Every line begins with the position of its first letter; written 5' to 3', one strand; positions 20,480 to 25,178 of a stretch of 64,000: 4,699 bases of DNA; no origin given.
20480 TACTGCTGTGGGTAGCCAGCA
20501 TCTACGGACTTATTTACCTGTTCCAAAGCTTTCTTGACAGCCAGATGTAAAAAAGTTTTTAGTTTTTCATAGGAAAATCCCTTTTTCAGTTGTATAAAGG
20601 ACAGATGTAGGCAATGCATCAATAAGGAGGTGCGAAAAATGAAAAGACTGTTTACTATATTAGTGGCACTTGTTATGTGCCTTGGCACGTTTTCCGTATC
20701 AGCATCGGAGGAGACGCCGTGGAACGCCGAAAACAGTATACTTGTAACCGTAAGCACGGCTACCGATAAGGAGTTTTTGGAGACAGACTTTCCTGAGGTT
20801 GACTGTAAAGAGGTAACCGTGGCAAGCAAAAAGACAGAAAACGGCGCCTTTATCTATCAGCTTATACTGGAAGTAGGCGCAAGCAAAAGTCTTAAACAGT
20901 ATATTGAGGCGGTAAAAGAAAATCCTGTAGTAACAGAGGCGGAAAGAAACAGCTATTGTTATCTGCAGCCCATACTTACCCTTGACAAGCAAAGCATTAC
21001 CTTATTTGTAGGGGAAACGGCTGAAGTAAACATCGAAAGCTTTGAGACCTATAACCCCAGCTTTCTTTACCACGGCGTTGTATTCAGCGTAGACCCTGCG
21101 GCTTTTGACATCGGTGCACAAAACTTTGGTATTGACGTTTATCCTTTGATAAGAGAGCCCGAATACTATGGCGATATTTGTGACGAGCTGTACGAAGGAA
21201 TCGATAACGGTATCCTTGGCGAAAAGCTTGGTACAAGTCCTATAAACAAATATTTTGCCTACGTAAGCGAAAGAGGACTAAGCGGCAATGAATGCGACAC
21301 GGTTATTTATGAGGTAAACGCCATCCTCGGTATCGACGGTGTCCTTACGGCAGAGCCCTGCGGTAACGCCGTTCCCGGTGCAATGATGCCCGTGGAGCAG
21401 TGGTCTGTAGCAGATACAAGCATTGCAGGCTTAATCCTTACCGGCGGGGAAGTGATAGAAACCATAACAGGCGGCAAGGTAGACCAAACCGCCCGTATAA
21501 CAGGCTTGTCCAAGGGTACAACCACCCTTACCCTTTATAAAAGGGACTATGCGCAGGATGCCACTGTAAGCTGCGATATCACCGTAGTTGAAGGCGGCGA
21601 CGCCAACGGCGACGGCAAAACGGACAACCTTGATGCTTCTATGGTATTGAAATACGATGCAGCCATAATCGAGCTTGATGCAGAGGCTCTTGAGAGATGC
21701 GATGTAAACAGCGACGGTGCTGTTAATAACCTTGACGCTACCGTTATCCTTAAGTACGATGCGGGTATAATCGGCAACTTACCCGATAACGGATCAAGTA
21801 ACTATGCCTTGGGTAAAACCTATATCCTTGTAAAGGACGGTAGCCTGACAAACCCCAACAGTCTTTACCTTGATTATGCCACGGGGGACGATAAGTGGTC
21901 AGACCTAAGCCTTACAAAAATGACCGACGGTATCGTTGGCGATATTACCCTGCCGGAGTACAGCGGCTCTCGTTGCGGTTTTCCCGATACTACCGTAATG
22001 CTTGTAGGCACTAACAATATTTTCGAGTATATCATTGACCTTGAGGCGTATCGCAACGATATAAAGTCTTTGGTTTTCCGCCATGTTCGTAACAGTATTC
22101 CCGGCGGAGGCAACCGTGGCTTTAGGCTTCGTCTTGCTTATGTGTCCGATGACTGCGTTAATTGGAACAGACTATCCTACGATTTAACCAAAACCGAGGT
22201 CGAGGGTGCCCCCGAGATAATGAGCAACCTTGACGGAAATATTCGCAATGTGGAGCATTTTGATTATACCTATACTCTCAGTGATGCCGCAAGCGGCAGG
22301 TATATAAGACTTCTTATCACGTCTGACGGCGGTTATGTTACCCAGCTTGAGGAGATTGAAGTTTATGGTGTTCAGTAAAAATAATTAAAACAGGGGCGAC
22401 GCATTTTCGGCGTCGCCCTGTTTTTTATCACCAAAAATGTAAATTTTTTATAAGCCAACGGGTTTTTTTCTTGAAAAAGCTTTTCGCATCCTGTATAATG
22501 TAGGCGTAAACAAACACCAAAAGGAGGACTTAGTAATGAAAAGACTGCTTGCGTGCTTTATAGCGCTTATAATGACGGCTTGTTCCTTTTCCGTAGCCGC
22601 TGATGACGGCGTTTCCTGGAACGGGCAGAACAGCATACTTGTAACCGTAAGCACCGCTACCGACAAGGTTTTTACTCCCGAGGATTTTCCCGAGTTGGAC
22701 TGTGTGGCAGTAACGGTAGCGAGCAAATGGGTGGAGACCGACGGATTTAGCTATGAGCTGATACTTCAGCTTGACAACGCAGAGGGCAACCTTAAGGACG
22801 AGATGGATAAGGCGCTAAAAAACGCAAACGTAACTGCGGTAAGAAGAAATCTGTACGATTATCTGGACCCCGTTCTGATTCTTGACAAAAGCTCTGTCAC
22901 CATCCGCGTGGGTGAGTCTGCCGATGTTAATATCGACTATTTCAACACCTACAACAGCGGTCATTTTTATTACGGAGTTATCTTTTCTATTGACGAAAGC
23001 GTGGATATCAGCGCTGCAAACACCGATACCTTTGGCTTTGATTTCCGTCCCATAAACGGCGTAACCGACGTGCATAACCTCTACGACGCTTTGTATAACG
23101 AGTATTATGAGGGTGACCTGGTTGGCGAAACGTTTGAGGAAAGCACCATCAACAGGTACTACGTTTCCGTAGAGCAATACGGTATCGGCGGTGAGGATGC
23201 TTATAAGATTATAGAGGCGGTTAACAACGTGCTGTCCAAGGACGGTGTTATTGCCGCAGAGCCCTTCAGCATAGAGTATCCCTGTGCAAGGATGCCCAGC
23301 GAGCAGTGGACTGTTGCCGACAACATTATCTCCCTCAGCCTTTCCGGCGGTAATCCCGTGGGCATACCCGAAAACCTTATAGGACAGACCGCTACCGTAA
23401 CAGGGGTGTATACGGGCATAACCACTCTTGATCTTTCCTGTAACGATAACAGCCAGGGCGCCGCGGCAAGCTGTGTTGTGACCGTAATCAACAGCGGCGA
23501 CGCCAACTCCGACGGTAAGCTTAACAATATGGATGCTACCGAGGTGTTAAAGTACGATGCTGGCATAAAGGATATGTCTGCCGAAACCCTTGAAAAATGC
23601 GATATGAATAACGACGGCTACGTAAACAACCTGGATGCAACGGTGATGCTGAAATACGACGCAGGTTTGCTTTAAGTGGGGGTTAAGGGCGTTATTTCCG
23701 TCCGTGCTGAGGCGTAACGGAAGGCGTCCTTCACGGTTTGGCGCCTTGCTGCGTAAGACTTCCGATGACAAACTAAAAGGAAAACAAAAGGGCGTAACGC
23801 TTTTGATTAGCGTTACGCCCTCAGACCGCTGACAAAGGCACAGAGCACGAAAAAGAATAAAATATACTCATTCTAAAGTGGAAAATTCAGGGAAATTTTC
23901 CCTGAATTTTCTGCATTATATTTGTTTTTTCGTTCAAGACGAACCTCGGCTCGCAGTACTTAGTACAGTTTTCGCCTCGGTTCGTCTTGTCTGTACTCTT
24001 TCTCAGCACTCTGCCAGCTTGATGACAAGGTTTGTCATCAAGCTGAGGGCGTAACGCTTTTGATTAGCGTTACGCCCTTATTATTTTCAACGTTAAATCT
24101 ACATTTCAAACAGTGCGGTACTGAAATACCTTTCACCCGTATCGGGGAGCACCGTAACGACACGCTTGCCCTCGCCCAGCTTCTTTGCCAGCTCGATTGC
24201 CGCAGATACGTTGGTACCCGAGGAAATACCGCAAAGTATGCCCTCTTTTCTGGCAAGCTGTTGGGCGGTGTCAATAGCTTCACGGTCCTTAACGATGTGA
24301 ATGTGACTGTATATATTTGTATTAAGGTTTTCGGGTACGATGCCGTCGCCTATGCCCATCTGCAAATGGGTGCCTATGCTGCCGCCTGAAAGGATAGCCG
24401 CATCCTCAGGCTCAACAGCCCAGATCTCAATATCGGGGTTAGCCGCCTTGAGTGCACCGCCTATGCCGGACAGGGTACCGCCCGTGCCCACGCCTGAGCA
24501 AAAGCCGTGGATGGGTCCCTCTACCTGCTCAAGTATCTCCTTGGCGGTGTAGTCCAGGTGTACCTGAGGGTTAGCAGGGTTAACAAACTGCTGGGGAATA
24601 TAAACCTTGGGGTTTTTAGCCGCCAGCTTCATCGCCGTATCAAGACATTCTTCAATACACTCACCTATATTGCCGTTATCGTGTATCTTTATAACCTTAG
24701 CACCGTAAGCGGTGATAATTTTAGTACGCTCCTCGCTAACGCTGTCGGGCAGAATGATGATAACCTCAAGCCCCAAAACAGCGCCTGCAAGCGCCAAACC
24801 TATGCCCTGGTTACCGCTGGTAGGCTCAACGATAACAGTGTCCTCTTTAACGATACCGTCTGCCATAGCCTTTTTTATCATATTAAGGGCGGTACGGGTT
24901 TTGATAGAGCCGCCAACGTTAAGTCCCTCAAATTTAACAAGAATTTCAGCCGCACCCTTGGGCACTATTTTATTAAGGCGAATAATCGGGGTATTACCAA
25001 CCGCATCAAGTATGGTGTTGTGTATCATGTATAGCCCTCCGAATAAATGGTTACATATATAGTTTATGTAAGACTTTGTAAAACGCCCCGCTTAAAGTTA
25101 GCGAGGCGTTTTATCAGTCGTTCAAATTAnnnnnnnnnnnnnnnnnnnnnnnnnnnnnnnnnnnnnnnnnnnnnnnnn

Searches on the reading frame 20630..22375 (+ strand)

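Call 42: search_protein_families(library=pfam, proteins=[window:20630-22375:+], max_evalue=0.00001)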
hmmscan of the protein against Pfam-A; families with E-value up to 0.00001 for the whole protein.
window:20630-22375:+ (582 aa): 1 family
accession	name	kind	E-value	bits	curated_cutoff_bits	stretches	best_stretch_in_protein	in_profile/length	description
PF00404.24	Dockerin_1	-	1.1e-09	38.8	22.9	1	323-376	2-55/57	Dockerin type I domain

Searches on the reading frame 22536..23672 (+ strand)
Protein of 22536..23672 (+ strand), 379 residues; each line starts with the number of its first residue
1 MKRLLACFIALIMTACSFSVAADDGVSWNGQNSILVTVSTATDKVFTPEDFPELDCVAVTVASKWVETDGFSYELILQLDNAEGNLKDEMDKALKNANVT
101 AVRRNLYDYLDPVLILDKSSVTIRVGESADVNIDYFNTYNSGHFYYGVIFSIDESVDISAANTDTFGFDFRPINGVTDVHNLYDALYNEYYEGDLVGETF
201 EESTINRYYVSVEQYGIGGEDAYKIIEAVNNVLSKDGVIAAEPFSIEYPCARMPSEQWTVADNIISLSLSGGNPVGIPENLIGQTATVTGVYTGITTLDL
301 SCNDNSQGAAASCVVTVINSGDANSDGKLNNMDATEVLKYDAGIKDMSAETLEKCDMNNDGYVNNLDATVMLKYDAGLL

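Call 42: search_protein_families(library=pfam, proteins=[window:22536-23672:+], max_evalue=0.00001)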
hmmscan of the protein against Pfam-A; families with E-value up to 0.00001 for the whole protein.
window:22536-23672:+ (379 aa): 1 family
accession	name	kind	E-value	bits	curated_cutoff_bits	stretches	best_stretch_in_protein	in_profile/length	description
PF00404.24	Dockerin_1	-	9.4e-09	35.8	22.9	1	321-374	2-55/57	Dockerin type I domain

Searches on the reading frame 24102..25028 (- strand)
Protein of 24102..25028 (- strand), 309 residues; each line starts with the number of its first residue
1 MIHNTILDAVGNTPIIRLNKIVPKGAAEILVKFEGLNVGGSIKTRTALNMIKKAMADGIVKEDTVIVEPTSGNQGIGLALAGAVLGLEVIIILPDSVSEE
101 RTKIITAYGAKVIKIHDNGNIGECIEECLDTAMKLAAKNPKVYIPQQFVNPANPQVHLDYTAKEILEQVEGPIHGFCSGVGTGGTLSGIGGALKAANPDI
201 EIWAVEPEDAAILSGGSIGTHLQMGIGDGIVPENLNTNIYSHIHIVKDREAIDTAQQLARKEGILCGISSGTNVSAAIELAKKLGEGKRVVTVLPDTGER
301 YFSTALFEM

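Call 42: search_protein_families(library=pfam, proteins=[window:24102-25028:-], max_evalue=0.00001)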
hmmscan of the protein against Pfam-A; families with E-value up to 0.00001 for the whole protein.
window:24102-25028:- (309 aa): 1 family
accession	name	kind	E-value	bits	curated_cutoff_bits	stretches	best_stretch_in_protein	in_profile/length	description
PF00291.31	PALP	-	1.2e-68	232.1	35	1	6-296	1-295/295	Pyridoxal-phosphate dependent enzyme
